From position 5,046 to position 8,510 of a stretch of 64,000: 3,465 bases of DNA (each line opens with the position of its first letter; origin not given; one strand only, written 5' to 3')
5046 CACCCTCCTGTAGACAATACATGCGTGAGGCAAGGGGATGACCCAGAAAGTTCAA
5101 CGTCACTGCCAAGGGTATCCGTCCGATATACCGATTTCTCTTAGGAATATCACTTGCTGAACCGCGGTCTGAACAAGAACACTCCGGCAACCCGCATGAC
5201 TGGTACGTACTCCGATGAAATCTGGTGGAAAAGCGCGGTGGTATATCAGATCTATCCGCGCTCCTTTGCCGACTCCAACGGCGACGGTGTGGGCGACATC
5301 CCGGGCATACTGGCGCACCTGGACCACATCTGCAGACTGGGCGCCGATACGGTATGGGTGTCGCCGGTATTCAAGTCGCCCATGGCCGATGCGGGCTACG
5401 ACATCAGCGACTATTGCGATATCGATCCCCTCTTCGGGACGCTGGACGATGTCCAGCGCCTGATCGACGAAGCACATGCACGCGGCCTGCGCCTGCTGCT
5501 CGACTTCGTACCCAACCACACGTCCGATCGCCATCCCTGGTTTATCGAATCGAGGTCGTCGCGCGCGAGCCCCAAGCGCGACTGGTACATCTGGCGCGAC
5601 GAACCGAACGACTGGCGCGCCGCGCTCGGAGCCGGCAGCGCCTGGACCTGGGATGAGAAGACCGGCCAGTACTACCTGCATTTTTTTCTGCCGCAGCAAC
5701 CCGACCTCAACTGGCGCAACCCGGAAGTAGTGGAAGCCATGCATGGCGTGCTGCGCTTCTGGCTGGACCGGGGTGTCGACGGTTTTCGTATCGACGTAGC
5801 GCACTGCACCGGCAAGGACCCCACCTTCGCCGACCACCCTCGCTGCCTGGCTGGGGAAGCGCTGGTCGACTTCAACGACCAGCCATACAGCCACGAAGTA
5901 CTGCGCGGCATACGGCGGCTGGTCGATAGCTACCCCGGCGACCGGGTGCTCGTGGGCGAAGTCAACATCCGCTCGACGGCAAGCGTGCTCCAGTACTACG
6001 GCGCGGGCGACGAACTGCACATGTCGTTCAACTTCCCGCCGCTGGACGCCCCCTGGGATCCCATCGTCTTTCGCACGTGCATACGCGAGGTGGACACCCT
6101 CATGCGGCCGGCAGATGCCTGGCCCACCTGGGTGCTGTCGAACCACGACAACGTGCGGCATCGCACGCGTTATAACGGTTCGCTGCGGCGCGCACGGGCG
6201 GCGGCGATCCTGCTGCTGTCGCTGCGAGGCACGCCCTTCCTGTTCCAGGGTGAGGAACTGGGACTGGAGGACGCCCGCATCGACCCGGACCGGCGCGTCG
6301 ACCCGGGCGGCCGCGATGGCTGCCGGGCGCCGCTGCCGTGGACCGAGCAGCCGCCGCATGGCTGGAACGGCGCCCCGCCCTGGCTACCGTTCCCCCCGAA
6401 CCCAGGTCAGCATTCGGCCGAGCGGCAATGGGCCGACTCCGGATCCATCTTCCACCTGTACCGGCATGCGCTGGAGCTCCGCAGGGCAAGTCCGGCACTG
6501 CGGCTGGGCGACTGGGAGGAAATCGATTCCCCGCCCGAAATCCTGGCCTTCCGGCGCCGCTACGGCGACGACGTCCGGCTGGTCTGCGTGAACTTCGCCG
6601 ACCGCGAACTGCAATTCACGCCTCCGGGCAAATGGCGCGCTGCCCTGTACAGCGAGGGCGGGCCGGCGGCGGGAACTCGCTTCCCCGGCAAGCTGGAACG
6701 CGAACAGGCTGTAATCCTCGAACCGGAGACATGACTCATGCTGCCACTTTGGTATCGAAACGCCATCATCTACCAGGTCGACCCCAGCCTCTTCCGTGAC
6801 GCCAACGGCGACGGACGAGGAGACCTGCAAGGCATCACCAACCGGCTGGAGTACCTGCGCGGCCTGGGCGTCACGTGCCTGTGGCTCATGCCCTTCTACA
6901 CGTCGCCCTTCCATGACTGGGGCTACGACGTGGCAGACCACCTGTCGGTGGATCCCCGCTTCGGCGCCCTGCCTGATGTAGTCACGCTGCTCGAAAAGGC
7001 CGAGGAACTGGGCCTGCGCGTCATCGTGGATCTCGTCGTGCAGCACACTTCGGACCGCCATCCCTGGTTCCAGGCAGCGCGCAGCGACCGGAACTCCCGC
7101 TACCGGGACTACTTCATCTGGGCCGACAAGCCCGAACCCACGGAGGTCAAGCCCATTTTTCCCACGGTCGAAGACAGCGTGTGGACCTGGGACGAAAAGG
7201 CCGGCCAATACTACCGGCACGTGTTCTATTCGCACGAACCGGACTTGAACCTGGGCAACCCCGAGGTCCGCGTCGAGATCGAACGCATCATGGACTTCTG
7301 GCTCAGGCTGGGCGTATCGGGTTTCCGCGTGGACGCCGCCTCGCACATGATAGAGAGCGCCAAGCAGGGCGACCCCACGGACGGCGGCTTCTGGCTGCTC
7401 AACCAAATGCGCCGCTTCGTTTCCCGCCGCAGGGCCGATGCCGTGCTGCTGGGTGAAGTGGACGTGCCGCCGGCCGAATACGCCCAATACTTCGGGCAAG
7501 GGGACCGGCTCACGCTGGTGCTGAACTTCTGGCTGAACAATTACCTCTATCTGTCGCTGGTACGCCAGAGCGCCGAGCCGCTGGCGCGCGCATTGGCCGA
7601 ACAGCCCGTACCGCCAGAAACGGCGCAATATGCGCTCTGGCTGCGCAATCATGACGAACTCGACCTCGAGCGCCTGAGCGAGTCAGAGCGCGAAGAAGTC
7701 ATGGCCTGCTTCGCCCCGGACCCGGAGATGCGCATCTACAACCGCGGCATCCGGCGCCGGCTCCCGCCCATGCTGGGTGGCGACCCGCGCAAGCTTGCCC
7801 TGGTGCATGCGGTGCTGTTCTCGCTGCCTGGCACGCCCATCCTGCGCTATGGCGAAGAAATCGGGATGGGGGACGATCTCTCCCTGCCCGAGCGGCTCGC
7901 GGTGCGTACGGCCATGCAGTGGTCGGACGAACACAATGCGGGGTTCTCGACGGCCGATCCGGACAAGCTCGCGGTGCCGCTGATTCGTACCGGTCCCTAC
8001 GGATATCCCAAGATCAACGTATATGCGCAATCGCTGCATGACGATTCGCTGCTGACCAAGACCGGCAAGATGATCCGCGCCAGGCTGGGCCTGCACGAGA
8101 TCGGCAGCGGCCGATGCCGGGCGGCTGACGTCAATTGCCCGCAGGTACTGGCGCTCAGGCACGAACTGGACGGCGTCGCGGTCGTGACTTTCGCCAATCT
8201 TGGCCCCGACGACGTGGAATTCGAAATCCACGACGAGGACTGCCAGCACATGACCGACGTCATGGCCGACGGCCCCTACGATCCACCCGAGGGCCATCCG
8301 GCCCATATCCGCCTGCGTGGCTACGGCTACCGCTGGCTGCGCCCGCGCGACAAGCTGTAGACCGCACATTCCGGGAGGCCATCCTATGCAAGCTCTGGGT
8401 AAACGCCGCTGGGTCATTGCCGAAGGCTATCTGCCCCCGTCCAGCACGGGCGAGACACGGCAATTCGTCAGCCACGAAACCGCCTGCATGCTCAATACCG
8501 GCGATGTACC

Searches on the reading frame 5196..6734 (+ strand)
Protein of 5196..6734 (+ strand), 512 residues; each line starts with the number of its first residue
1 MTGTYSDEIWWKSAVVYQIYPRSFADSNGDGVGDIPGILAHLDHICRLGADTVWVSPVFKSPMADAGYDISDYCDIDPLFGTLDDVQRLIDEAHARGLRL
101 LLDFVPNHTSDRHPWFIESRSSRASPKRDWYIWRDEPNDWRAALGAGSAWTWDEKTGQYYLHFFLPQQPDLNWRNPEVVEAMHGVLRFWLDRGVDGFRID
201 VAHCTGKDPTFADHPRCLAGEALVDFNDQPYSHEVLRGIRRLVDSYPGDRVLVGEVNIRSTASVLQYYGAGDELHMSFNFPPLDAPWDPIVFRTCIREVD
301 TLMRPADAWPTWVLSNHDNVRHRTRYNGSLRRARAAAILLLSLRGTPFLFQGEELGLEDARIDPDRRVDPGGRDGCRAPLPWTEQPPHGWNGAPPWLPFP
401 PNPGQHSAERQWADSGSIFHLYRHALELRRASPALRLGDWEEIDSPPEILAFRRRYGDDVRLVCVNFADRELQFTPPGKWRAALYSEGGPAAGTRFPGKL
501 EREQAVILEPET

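Call 34: search_protein_families(library=pfam, proteins=[window:5196-6734:+], max_evalue=0.01)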
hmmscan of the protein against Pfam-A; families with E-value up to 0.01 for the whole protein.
window:5196-6734:+ (512 aa): 2 families
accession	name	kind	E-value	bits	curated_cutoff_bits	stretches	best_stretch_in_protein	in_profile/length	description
PF00128.31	Alpha-amylase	-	7.7e-117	391.7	22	1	18-437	1-445/446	Alpha amylase, catalytic domain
PF11941.14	DUF3459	-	8.7e-09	36.1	22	1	421-507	1-89/90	Domain of unknown function (DUF3459)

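Call 68: search_protein_families(library=ncbifam, proteins=[window:5196-6734:+], max_evalue=0.001)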
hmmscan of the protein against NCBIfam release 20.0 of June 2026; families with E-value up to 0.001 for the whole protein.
window:5196-6734:+ (512 aa): 35 families (the best 25 are shown)
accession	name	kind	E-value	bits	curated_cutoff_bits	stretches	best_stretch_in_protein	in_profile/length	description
NF051899.1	BetGalacBglAAgro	equivalog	1.2e-134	449.6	900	1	10-480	2-505/537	beta-galactosidase BglA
TIGR02403.1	trehalose_treC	equivalog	3.1e-110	369.4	799.05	2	10-361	1-367/544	alpha,alpha-phosphotrehalase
TIGR02456.1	treS_nterm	equivalog_domain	1.5e-102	343.8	678.35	2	10-284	2-269/539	maltose alpha-D-glucosyltransferase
NF008183.0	PRK10933.1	subfamily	5.6e-102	342.2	535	2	9-359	6-370/551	alpha,alpha-phosphotrehalase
NF008051.0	PRK10785.1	equivalog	2.6e-42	144.8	568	2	33-210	176-345/607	maltodextrin glucosidase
NF041090.1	Cyc-maltodext_AglB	equivalog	2.3e-37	128.9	540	1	33-207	62-213/470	cyclomaltodextrinase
NF041321.1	Alpha-amyl_MalA_Halo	equivalog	2.3e-35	122.1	875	1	8-137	254-383/666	alpha-amylase MalA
TIGR02401.1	trehalose_TreY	equivalog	2.7e-18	65.6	498.65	1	40-110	20-91/838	malto-oligosyltrehalose synthase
NF011083.0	PRK14510.1-2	equivalog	6e-18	63.8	1322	1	33-203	220-384/1186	bifunctional glycogen debranching protein GlgX/4-alpha-glucanotransferase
NF007051.0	PRK09505.1-1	equivalog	3.8e-13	48.3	864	1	33-110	236-327/686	alpha-amylase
NF011085.0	PRK14511.1-2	equivalog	1.3e-11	43.4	1312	1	43-110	26-94/873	malto-oligosyltrehalose synthase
TIGR02402.1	trehalose_TreZ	equivalog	3.7e-11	42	538.8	1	11-108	92-185/545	malto-oligosyltrehalose trehalohydrolase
NF007060.0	PRK09505.2-5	equivalog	6.7e-11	40.9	790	1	33-109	232-322/690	alpha-amylase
NF011084.0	PRK14511.1-1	equivalog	1.7e-10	40.3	1021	1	38-113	19-95/728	malto-oligosyltrehalose synthase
NF011077.0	PRK14507.1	equivalog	1.4e-09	35.9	2148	1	43-109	765-832/1693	malto-oligosyltrehalose synthase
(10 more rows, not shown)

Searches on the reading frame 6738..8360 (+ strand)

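Call 34: search_protein_families(library=pfam, proteins=[window:6738-8360:+], max_evalue=0.01)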
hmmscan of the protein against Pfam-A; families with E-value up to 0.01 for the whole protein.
window:6738-8360:+ (540 aa): 3 families
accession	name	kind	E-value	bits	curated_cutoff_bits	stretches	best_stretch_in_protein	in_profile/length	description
PF00128.31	Alpha-amylase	-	1.7e-82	278.5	22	2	13-275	1-275/446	Alpha amylase, catalytic domain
PF16657.11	Malt_amylase_C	-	0.0012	19.3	27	1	465-533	8-75/75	Maltogenic Amylase, C-terminal domain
PF22157.2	SupH-like_C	-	0.0014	19.6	27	1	479-535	1-58/58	Sucrose hydrolase-like, C-terminal domain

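Call 68: search_protein_families(library=ncbifam, proteins=[window:6738-8360:+], max_evalue=0.001)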
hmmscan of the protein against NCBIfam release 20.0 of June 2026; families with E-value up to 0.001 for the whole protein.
window:6738-8360:+ (540 aa): 32 families (the best 25 are shown)
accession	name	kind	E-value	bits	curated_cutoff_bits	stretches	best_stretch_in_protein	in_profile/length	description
TIGR02456.1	treS_nterm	equivalog_domain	1.4e-155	518.9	678.35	1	5-535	2-537/539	maltose alpha-D-glucosyltransferase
TIGR02403.1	trehalose_treC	equivalog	4.8e-77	259.9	799.05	2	5-201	1-195/544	alpha,alpha-phosphotrehalase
NF051899.1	BetGalacBglAAgro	equivalog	6.8e-75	252.5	900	2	5-208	2-206/537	beta-galactosidase BglA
NF008183.0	PRK10933.1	subfamily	5.7e-71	239.9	535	2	3-206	5-207/551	alpha,alpha-phosphotrehalase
NF041090.1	Cyc-maltodext_AglB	equivalog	3.4e-33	115.1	540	1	28-130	62-162/470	cyclomaltodextrinase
NF008051.0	PRK10785.1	equivalog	1.7e-31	109.1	568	1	28-240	176-372/607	maltodextrin glucosidase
NF041321.1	Alpha-amyl_MalA_Halo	equivalog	9.5e-28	97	875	1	3-135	254-386/666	alpha-amylase MalA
NF011083.0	PRK14510.1-2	equivalog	2.9e-14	51.6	1322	1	28-377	220-548/1186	bifunctional glycogen debranching protein GlgX/4-alpha-glucanotransferase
TIGR02401.1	trehalose_TreY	equivalog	7.4e-14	50.9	498.65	1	34-146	19-136/838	malto-oligosyltrehalose synthase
TIGR02402.1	trehalose_TreZ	equivalog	8e-13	47.5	538.8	1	27-103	108-185/545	malto-oligosyltrehalose trehalohydrolase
NF011084.0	PRK14511.1-1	equivalog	3.2e-10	39.3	1021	1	32-131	18-121/728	malto-oligosyltrehalose synthase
NF007059.0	PRK09505.2-4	equivalog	2e-09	36.3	865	1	28-105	226-317/683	alpha-amylase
NF003811.1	PRK05402.1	equivalog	3.3e-09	35.9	741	1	34-107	165-241/619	1,4-alpha-glucan branching protein GlgB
NF008967.0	PRK12313.1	equivalog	1.3e-08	33.7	577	1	11-104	150-245/633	1,4-alpha-glucan branching protein GlgB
TIGR01515.1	branching_enzym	equivalog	2.8e-08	32.8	463.95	1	37-105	158-227/607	1,4-alpha-glucan branching enzyme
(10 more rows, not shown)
